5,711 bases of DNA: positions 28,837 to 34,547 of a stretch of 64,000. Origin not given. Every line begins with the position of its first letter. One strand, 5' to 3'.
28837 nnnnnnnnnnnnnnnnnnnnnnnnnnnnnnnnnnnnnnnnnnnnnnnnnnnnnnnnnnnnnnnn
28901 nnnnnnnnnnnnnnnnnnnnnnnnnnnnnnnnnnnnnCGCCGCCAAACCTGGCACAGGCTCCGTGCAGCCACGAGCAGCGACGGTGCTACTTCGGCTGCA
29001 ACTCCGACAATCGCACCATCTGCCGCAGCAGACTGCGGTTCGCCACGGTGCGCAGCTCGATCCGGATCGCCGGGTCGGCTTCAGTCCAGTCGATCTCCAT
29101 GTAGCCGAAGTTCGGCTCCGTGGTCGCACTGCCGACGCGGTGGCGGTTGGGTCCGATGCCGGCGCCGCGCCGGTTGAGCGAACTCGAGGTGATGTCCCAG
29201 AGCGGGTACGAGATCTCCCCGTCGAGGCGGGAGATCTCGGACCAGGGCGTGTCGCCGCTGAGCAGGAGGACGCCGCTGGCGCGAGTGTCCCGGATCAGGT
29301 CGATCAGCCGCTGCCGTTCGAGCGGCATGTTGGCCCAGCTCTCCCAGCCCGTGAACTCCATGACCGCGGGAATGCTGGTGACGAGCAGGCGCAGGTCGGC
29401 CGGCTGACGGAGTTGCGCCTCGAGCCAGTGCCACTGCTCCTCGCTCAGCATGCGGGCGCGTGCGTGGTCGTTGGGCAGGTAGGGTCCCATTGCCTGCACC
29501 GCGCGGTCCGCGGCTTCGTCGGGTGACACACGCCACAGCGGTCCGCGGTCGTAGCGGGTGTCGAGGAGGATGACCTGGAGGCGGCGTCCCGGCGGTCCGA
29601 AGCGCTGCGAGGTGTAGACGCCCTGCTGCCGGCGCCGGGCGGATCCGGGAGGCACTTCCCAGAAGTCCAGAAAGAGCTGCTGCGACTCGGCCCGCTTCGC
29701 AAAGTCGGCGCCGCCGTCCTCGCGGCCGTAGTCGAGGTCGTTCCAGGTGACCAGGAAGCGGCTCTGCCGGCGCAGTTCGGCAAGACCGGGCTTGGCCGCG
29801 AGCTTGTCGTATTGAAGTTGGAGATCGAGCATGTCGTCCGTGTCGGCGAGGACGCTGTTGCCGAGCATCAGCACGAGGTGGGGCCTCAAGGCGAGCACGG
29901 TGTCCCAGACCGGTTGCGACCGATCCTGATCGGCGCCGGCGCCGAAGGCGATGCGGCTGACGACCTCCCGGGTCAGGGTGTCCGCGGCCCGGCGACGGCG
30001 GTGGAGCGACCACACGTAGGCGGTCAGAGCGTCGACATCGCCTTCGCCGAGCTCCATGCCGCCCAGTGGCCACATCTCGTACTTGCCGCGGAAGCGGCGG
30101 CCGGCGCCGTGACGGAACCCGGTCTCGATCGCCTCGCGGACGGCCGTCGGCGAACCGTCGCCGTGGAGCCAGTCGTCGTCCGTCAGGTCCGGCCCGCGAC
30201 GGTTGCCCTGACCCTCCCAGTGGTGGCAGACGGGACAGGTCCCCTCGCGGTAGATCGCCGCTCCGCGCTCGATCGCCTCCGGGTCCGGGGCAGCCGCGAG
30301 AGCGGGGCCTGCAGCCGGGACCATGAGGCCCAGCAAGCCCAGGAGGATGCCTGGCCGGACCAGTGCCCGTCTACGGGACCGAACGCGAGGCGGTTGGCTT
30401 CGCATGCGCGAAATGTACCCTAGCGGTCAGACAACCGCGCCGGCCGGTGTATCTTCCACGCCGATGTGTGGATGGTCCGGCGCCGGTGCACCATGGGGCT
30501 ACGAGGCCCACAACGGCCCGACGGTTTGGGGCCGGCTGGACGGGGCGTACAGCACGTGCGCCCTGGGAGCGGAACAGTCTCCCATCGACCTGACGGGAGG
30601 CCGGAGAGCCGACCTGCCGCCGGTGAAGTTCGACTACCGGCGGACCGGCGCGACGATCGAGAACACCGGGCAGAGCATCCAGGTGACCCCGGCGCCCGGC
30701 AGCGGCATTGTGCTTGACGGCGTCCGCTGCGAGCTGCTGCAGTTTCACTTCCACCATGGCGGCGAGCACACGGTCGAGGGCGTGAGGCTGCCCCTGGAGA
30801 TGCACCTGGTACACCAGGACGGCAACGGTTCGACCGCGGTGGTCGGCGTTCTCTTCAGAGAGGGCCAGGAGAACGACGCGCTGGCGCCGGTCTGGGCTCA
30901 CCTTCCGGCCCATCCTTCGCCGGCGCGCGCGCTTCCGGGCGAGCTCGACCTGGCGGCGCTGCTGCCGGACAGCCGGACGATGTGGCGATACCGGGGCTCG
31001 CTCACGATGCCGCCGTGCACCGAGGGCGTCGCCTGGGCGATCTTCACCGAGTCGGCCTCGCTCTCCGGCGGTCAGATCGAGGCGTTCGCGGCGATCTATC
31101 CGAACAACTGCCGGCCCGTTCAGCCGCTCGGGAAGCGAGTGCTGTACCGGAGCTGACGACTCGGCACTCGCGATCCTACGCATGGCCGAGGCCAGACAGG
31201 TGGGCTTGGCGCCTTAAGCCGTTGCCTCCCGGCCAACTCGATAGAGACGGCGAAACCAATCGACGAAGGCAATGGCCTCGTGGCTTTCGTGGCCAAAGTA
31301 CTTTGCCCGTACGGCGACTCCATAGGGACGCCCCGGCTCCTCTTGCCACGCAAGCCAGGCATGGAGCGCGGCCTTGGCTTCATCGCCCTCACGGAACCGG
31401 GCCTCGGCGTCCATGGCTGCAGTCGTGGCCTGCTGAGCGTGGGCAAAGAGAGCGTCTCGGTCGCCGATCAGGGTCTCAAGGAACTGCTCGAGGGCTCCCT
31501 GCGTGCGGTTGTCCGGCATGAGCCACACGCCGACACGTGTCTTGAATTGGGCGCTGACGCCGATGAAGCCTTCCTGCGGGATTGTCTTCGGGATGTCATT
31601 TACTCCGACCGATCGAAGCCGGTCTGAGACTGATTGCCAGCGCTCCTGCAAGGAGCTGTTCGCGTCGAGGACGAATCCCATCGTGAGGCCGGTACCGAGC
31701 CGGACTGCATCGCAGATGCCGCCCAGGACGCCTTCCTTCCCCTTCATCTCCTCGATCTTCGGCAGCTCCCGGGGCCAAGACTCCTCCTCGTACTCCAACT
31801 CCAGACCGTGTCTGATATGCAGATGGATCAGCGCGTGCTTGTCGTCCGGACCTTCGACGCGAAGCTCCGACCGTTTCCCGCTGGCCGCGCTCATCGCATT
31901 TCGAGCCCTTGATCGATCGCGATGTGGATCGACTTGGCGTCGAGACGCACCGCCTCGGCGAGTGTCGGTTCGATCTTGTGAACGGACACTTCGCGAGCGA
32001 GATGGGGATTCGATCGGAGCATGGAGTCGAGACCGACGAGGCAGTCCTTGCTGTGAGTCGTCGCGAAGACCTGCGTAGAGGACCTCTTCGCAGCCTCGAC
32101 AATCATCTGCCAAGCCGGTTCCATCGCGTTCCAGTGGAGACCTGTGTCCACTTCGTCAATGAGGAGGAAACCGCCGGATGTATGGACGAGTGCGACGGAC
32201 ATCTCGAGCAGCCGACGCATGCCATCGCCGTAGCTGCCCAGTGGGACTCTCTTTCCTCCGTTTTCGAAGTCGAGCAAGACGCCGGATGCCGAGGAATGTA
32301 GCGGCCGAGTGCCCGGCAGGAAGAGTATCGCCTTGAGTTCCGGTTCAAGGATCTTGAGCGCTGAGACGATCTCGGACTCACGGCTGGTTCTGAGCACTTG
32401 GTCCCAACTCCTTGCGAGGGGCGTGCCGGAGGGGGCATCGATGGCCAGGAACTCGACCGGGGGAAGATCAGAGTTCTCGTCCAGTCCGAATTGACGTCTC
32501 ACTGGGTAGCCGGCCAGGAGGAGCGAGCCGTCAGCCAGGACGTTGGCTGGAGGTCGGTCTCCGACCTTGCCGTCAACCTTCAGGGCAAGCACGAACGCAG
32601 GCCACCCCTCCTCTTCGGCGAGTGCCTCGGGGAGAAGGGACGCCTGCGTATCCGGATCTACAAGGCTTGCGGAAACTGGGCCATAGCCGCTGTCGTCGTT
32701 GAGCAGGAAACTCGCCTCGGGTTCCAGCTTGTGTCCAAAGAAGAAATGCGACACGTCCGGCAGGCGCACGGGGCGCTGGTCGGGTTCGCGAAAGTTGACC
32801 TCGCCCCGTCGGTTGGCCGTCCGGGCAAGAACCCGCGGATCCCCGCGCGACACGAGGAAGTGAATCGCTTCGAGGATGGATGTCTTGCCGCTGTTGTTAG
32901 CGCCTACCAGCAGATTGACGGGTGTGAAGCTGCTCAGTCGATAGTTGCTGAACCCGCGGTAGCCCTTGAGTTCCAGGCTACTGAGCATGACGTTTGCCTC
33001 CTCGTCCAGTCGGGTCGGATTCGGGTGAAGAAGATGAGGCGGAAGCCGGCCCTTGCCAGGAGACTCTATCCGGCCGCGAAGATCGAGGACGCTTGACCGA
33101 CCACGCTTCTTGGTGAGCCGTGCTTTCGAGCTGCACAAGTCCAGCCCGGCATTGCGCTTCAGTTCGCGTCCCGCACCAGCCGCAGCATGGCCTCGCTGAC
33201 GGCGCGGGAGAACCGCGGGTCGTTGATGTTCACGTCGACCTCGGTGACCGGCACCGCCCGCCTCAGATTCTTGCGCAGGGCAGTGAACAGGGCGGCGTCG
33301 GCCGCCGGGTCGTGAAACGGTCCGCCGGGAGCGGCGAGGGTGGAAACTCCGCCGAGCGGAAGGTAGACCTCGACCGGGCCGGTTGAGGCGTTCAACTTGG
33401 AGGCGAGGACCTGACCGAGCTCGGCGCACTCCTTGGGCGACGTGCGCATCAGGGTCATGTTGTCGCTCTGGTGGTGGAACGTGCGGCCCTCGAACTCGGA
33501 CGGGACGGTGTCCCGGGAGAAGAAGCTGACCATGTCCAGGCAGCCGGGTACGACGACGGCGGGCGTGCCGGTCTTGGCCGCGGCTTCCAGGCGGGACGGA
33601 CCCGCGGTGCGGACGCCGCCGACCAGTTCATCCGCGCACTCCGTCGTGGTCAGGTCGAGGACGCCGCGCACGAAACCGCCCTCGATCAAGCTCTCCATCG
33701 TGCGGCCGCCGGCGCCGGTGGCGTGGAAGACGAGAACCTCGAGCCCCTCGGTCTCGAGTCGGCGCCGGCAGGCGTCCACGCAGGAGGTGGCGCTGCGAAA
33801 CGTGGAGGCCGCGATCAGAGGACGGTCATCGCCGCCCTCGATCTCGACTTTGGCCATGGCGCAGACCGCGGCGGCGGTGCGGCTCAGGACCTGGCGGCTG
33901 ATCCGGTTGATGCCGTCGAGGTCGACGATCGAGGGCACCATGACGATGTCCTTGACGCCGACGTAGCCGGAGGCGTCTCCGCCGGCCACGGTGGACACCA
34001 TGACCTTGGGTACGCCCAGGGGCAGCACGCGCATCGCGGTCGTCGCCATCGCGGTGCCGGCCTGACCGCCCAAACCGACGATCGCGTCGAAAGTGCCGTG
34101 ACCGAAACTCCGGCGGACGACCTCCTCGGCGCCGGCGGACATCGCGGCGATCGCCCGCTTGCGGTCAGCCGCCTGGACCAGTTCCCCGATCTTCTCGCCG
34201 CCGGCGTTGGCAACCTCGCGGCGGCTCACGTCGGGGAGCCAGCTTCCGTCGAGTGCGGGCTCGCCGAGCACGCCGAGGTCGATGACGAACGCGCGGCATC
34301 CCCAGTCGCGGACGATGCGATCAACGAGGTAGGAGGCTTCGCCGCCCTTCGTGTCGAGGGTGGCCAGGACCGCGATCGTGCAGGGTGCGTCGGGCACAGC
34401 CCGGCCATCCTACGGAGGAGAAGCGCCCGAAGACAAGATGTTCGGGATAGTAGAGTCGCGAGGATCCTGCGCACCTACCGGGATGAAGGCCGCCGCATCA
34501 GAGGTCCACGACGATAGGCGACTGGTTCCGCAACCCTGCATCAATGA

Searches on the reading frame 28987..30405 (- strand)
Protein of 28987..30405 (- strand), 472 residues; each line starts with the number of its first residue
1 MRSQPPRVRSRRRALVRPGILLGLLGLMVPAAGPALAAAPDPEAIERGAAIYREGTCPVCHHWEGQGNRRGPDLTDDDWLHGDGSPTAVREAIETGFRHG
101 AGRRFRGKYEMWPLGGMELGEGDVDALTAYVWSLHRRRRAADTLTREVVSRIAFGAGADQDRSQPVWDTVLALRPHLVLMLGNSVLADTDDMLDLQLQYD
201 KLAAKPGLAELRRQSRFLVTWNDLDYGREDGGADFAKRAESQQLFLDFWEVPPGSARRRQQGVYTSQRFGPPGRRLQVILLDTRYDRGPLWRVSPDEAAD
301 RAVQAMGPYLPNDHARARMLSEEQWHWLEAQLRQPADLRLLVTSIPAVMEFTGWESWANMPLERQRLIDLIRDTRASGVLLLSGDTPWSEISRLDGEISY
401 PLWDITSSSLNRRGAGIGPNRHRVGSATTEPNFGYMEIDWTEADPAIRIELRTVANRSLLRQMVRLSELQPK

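Call 8: search_protein_families(library=pfam, proteins=[window:28987-30405:-], max_evalue=0.01)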
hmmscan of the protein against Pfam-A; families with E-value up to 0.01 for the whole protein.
window:28987-30405:- (472 aa): 3 families
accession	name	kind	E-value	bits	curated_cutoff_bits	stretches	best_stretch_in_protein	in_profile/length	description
PF09423.15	PhoD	-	3.3e-08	33.5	27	1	236-420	118-301/343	PhoD-like phosphatase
PF00034.26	Cytochrom_C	-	3.8e-08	35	21.3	1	45-134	1-89/90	Cytochrome c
PF13442.11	Cytochrome_CBB3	-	8.5e-07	29.6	27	1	44-131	2-68/68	Cytochrome C oxidase, cbb3-type, subunit III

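Call 9: search_protein_families(library=padloc, proteins=[window:28987-30405:-], max_evalue=0.01)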
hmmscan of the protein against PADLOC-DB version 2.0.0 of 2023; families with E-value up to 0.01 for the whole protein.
window:28987-30405:- (472 aa): 0 families

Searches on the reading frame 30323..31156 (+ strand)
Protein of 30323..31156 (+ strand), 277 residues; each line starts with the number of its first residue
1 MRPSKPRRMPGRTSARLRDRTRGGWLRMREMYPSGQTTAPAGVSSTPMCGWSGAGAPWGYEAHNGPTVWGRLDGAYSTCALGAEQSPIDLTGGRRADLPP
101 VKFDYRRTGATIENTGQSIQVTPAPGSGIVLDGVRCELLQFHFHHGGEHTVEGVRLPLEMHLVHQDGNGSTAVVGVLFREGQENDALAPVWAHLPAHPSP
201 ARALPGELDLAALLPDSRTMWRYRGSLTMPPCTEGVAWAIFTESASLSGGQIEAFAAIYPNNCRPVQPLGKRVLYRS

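Call 8: search_protein_families(library=pfam, proteins=[window:30323-31156:+], max_evalue=0.01)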
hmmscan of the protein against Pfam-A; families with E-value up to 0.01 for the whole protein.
window:30323-31156:+ (277 aa): 1 family
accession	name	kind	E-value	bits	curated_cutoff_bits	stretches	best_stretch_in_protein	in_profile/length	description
PF00194.26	Carb_anhydrase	-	3.8e-37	128.7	27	1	65-276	2-252/254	Eukaryotic-type carbonic anhydrase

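Call 9: search_protein_families(library=padloc, proteins=[window:30323-31156:+], max_evalue=0.01)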
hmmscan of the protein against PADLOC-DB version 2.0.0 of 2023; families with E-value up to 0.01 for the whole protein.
window:30323-31156:+ (277 aa): 0 families

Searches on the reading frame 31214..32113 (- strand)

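Call 72: search_protein_families(library=padloc, proteins=[window:31214-32113:-], max_evalue=0.01)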
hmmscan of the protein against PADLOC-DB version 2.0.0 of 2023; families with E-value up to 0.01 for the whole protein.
window:31214-32113:- (299 aa): 3 families
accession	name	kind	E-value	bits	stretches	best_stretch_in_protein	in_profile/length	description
PDLC04624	PDC-M38B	-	2.3e-41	139.9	1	77-291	9-218/220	-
PDLC04623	PDC-M38B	-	1.5e-27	94.8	1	82-291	4-218/219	-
PDLC04614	PDC-M38B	-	0.0083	13.8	1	147-238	127-221/281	-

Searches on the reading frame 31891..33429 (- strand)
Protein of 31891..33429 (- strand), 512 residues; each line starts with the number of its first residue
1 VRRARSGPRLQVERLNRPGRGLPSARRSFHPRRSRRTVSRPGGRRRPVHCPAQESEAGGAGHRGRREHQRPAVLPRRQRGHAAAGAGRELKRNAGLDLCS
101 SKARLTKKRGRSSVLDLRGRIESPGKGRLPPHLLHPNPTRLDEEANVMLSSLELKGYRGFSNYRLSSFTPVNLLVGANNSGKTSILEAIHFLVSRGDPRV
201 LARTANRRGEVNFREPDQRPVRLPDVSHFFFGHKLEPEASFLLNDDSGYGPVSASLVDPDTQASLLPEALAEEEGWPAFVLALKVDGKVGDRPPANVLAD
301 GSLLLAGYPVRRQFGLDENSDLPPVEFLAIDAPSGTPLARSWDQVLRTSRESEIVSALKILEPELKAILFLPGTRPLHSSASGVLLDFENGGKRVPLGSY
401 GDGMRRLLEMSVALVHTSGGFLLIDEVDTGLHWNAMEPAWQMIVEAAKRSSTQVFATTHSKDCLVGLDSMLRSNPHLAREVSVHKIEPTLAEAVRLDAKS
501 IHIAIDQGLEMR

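Call 5: search_protein_families(library=pfam, proteins=[window:31891-33429:-], max_evalue=0.01)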
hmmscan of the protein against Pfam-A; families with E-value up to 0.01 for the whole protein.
window:31891-33429:- (512 aa): 6 families
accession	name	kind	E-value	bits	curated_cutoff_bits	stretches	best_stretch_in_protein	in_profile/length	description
PF13175.12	AAA_15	-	2e-21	77.5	32.1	2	148-196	1-50/374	AAA ATPase domain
PF13304.12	AAA_21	-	3e-21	77.2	27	2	362-460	220-299/304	AAA domain, putative AbiEii toxin, Type IV TA system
PF02463.25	SMC_N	-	3.8e-10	40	40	1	148-197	1-52/220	RecF/RecN/SMC N terminal domain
PF13476.12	AAA_23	-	5.7e-08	34.1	27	1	151-198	1-48/201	AAA domain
PF11398.14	DUF2813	-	0.00061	19.7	21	1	148-194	2-47/372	Protein of unknown function (DUF2813)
PF13555.12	AAA_29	-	0.0073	16.5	27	0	152-193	4-46/61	P-loop containing region of AAA domain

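Call 6: search_protein_families(library=padloc, proteins=[window:31891-33429:-], max_evalue=0.01)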
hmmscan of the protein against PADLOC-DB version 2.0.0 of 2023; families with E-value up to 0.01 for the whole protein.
window:31891-33429:- (512 aa): 107 families (the best 25 are shown)
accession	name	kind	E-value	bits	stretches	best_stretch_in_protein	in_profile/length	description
PDLC04611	PDC-M38A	-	6.1e-58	195.2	2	325-474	189-340/383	-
PDLC04608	PDC-M38A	-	2.5e-41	140.6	2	350-475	207-324/367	-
PDLC02336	AbiLi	-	1.5e-39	134.5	2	338-485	176-314/340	AbiLi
PDLC04610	PDC-M38A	-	4.3e-29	99.9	2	324-512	177-362/362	-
PDLC04607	PDC-M38A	-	4e-28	96.2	2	392-465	595-668/715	-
PDLC02980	AriA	-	2.2e-25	88.3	2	349-460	220-299/304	-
PDLC04609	PDC-M38A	-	1.2e-24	85.3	2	347-464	207-320/371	-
PDLC02979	AriA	-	2.6e-21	74.9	2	148-195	1-49/373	-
PDLC04168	GajA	-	3.3e-16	57.1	2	394-468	251-326/570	-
PDLC02335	AbiLi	-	2.2e-15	54.5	2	401-465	177-242/326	AbiLi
PDLC03878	NsnB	-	5.6e-15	53.9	2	148-193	1-45/345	-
PDLC04135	mad3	-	2.9e-14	51.4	2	148-194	1-47/374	mads_3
PDLC04149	HEC-04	-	7.1e-13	46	2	420-468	233-281/494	-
PDLC00278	PtuA1|PtuA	-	1.1e-12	46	2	148-192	2-46/436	AAA ATPase domain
PDLC00271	PtuA1|PtuA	-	1.5e-12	45.8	1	149-207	3-61/421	AAA ATPase domain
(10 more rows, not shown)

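Call 80: search_protein_families(library=ncbifam, proteins=[window:31891-33429:-], max_evalue=0.001)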
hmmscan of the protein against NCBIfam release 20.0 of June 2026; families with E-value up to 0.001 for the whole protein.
window:31891-33429:- (512 aa): 9 families
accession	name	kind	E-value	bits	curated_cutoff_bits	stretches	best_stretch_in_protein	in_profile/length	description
TIGR00611.2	recf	equivalog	1.2e-10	41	172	1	149-193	1-45/339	DNA replication/repair protein RecF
NF041760.1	PtuA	equivalog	2.1e-09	36.9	500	1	143-194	46-97/524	retron Ec78 anti-phage system effector ATPase PtuA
NF047739.1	antiphage_MADS3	equivalog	1.4e-08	34.4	420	1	148-193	1-45/427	methylation-associated defense system AAA family ATPase MAD3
NF038234.1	retron_eff_Eco8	equivalog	5.5e-07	28.6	250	1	149-192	3-46/679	retron Eco8 family effector endonuclease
TIGR01188.1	drrA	subfamily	2.8e-05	23.6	312.45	1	396-460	121-183/302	daunorubicin resistance ABC transporter, ATP-binding protein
NF053563.1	Rkd4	equivalog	0.00021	19.6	860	1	149-191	3-45/747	arcadin-4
NF003034.1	PRK03918.1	equivalog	0.00024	19.2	700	1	149-189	3-43/878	DNA double-strand break repair ATPase Rad50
TIGR03864.1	PQQ_ABC_ATP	hypoth_equivalog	0.00077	19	302.25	0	402-464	135-196/236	ABC transporter, ATP-binding subunit, PQQ-dependent alcohol dehydrogenase system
NF033858.1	ABC2_perm_RbbA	equivalog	0.00089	17.3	1050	0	403-459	401-456/909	ribosome-associated ATPase/putative transporter RbbA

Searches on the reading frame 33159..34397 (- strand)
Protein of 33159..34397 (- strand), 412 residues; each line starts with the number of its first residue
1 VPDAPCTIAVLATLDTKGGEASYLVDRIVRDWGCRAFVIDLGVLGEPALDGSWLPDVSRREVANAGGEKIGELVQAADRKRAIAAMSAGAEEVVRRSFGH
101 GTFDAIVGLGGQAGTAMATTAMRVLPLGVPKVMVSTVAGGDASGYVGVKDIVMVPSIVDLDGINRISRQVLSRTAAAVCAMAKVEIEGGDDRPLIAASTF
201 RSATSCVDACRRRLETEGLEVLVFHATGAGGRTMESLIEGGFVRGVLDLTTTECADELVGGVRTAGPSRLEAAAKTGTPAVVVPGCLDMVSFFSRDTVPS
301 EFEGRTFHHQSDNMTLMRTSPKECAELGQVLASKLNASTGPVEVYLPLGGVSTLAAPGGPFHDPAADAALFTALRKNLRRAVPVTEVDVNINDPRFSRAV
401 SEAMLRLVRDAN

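Call 8: search_protein_families(library=pfam, proteins=[window:33159-34397:-], max_evalue=0.01)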
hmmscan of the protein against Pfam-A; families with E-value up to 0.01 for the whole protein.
window:33159-34397:- (412 aa): 2 families
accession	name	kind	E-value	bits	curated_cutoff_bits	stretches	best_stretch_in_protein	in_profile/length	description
PF23189.1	UPF0261_C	-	5.7e-85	284.4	27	1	192-407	1-217/218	Uncharacterised protein family (UPF0261) C-terminal domain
PF06792.17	UPF0261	-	1.5e-54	185.1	27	1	7-185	2-174/176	Uncharacterised protein family (UPF0261) N-terminal domain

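Call 9: search_protein_families(library=padloc, proteins=[window:33159-34397:-], max_evalue=0.01)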
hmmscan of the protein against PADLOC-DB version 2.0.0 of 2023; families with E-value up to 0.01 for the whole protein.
window:33159-34397:- (412 aa): 0 families
